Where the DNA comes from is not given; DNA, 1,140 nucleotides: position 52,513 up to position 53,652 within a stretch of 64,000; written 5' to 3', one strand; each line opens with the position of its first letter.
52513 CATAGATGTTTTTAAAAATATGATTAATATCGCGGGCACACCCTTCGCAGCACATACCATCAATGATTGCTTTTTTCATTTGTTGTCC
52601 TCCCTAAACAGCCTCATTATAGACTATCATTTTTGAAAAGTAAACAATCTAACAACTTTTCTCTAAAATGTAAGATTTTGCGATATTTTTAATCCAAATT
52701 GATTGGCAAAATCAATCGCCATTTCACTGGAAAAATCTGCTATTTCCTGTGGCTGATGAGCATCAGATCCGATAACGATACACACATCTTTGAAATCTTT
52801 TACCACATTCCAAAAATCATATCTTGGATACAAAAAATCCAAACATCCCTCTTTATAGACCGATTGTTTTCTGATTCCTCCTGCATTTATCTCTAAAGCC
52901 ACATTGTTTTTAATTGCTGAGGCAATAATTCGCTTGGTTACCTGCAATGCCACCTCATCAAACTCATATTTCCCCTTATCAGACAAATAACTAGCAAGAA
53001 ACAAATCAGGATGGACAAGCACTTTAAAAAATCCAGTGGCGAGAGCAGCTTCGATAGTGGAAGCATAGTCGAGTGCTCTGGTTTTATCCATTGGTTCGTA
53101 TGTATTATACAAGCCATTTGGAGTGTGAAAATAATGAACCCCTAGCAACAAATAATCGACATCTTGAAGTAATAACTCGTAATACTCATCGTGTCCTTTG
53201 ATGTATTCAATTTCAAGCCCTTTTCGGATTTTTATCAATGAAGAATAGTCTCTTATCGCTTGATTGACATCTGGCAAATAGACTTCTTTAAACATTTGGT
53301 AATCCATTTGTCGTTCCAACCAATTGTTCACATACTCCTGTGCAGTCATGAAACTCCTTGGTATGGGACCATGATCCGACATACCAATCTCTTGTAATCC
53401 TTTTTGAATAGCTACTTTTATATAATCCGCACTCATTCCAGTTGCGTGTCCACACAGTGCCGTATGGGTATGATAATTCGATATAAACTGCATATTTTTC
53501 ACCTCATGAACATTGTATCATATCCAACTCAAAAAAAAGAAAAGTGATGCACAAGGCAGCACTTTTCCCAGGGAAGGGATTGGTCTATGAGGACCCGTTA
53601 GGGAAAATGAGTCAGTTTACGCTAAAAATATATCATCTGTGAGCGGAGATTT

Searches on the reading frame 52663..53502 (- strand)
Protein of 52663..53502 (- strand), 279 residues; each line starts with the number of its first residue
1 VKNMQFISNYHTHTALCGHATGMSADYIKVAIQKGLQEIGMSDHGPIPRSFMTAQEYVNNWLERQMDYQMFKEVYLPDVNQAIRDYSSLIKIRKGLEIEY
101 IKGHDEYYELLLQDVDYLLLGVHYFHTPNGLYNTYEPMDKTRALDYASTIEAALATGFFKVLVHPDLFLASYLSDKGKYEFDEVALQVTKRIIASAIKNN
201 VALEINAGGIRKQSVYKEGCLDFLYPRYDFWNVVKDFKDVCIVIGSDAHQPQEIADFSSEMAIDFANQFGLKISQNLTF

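Call 5: search_protein_families(library=pfam, proteins=[window:52663-53502:-], max_evalue=1)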
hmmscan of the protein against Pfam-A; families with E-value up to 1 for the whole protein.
window:52663-53502:- (279 aa): 1 family
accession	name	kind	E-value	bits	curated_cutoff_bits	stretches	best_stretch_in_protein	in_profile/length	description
PF02811.25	PHP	-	2.2e-19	70.8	26.4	1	10-207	2-163/164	PHP domain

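Call 6: search_protein_families(library=ncbifam, proteins=[window:52663-53502:-], max_evalue=1)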
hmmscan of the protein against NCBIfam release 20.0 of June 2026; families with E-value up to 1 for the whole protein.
window:52663-53502:- (279 aa): 8 families
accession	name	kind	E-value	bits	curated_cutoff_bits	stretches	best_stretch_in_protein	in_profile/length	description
NF005596.0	PRK07328.1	subfamily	2.2e-35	122.4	202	1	7-270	3-251/269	histidinol-phosphatase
TIGR01856.1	hisJ_fam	subfamily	1.5e-29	103.4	90.2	1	9-255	2-244/252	histidinol-phosphatase HisJ family protein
NF005996.1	PRK08123.1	equivalog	1.5e-24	86.7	133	2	11-132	4-124/262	histidinol-phosphatase HisJ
NF006702.0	PRK09248.1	domain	3.1e-15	56.3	264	2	4-46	1-43/246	PHP domain-containing protein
NF005235.0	PRK06740.1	equivalog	6.1e-13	48.9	442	1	27-261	66-306/335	histidinol phosphate phosphatase domain-containing protein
NF005597.0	PRK07329.1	equivalog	2.2e-09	37.3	303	1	84-254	65-226/257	hypothetical protein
NF006251.0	PRK08392.1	equivalog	7.2e-06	25.6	212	1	9-132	3-104/216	hypothetical protein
NF004086.0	PRK05588.1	equivalog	3.1e-05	24.1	321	1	79-273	52-243/255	histidinol phosphate phosphatase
